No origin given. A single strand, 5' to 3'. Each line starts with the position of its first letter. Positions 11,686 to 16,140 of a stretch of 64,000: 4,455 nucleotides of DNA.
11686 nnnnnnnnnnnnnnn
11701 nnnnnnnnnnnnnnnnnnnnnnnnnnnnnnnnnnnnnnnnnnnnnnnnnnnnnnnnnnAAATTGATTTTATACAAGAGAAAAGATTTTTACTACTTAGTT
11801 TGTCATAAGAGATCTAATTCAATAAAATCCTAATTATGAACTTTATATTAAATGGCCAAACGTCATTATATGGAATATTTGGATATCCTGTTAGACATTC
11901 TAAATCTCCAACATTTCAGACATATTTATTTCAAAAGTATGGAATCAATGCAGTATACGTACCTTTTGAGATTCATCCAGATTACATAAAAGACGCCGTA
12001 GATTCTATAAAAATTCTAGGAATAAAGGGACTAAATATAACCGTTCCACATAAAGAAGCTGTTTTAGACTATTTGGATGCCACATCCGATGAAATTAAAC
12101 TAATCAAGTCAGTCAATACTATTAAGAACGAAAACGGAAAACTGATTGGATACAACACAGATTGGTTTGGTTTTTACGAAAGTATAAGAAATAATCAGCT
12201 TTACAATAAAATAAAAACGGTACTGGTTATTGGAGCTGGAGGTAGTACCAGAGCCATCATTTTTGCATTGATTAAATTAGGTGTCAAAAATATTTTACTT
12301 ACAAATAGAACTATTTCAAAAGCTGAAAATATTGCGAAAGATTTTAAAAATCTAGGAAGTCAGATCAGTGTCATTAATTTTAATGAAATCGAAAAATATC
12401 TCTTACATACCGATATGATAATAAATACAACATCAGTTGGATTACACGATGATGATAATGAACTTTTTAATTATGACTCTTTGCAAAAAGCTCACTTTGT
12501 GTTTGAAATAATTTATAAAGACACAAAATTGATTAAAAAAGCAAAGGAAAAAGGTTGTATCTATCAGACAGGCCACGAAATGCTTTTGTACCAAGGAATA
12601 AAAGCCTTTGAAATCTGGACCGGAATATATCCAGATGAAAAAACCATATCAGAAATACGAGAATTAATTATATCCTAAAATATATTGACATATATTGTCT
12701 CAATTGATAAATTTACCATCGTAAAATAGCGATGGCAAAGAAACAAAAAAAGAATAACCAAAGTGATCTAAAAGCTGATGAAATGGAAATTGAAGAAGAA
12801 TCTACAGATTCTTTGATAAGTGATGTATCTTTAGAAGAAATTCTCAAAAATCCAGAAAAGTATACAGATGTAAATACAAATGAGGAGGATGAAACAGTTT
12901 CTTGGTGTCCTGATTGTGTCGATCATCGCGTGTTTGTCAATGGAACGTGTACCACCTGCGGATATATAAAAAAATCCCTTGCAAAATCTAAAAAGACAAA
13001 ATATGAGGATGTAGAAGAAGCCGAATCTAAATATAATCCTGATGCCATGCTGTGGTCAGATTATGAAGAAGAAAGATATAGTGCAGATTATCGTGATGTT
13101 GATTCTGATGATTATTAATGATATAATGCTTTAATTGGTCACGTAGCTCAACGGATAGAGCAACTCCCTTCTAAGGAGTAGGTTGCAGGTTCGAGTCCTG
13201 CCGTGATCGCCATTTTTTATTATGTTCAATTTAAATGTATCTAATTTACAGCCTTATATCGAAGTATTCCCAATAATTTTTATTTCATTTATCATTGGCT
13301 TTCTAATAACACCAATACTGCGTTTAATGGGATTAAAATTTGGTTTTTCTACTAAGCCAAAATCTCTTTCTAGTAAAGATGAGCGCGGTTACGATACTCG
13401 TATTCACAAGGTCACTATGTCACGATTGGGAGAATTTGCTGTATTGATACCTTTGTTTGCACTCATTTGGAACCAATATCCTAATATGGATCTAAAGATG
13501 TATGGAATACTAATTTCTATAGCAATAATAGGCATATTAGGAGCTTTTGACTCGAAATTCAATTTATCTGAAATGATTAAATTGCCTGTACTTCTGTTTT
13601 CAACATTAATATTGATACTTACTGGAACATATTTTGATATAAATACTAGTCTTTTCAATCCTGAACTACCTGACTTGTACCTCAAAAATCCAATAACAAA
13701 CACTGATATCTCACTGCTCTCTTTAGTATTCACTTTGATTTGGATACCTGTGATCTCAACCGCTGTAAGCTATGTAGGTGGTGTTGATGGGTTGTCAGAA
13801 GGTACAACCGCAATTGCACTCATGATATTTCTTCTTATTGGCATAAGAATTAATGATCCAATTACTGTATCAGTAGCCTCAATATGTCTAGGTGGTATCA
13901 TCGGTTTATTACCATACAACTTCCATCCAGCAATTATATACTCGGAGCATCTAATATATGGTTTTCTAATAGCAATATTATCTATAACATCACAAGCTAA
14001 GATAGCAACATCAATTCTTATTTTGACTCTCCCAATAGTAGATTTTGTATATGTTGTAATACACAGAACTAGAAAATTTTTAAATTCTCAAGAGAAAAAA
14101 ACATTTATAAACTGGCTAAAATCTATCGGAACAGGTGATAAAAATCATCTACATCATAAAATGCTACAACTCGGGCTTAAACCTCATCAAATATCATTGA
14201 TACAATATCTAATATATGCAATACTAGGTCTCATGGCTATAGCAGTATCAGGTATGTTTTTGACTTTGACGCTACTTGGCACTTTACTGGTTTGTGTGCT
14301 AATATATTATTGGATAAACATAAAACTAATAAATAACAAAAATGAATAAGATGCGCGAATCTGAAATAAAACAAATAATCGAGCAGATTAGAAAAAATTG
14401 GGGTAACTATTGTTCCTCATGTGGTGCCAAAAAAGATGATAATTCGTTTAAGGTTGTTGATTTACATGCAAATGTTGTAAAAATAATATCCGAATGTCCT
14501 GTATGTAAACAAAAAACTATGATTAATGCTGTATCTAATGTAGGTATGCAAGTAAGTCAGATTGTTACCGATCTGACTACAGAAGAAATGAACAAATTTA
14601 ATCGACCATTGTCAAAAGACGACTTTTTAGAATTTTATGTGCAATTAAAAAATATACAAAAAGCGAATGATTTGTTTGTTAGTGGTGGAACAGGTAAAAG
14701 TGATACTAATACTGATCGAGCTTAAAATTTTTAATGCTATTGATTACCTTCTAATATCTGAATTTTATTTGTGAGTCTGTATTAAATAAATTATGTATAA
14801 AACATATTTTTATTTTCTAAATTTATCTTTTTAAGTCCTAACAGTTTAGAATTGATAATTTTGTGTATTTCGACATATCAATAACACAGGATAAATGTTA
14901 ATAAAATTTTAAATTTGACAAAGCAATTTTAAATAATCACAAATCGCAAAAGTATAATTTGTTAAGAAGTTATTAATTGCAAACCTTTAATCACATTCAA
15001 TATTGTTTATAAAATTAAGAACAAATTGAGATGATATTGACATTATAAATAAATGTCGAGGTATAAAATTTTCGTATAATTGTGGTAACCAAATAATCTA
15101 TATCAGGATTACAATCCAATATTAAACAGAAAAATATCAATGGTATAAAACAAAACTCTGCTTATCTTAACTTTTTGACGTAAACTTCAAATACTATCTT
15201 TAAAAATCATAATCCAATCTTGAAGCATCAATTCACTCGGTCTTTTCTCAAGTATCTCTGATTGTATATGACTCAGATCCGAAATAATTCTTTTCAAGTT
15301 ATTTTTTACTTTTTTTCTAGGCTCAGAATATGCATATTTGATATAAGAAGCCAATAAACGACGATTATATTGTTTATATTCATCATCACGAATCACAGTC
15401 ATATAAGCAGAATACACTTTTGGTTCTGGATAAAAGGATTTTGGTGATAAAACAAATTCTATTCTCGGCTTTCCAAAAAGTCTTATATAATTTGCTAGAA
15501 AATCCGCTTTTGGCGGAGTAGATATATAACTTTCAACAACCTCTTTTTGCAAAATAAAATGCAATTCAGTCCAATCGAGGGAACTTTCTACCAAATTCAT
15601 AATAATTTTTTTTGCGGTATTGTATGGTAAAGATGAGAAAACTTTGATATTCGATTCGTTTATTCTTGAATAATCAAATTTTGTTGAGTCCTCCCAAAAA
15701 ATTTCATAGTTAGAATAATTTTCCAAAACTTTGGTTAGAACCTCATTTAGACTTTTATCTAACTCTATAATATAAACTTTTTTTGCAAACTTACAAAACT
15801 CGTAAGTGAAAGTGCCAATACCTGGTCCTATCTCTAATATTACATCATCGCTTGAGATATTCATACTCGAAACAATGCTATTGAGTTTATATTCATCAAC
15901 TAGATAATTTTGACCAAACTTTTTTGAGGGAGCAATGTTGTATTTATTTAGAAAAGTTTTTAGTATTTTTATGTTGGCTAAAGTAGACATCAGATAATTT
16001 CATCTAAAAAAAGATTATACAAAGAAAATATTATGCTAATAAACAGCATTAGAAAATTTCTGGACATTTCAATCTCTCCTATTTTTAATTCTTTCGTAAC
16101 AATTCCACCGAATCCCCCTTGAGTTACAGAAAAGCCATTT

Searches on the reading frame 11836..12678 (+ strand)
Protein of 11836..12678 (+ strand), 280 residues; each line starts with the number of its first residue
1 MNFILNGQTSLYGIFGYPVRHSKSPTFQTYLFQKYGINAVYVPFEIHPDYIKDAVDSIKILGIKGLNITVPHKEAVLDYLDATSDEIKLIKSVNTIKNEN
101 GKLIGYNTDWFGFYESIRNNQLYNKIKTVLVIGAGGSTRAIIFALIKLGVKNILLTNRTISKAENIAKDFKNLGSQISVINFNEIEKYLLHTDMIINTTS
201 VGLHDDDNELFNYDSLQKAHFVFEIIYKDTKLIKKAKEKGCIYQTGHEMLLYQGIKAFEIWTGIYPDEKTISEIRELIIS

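Call 59: search_protein_families(library=pfam, proteins=[window:11836-12678:+], max_evalue=0.00001)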
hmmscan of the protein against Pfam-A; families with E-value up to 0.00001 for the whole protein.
window:11836-12678:+ (280 aa): 3 families
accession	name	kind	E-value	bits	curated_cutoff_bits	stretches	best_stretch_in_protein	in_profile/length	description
PF08501.16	Shikimate_dh_N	-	2.1e-26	92.4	27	1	14-96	1-83/83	Shikimate dehydrogenase substrate binding domain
PF01488.26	Shikimate_DH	-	9.4e-13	48.9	24.3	1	126-200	12-84/138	Shikimate / quinate 5-dehydrogenase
PF18317.6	SDH_C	-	9.5e-10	38.5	25.8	1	246-271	1-26/31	Shikimate 5'-dehydrogenase C-terminal domain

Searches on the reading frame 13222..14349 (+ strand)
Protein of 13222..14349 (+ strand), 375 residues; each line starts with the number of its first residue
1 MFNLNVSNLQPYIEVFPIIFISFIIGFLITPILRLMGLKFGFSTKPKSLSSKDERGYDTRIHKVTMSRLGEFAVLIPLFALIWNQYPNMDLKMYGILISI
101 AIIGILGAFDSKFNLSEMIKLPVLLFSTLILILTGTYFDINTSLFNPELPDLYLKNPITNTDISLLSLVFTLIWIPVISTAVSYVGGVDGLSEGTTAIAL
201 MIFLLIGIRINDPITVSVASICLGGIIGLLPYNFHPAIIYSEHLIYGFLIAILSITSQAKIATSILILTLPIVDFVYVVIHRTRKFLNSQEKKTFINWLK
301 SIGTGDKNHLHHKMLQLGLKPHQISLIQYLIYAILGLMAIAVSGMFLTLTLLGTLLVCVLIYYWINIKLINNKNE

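Call 60: search_protein_families(library=pfam, proteins=[window:13222-14349:+], max_evalue=0.00001)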
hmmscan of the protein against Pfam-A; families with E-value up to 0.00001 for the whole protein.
window:13222-14349:+ (375 aa): 1 family
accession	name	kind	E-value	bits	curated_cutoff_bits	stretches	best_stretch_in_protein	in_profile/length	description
PF00953.26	Glycos_transf_4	-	2.3e-14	54.1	27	1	95-257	3-159/160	Glycosyl transferase family 4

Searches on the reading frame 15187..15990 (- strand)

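Call 60: search_protein_families(library=pfam, proteins=[window:15187-15990:-], max_evalue=0.00001)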
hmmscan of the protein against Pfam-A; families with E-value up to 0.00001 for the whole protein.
window:15187-15990:- (267 aa): 1 family
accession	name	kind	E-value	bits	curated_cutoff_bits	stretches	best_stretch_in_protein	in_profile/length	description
PF00398.26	RrnaAD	-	6.2e-35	121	24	1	23-238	6-229/263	Ribosomal RNA adenine dimethylase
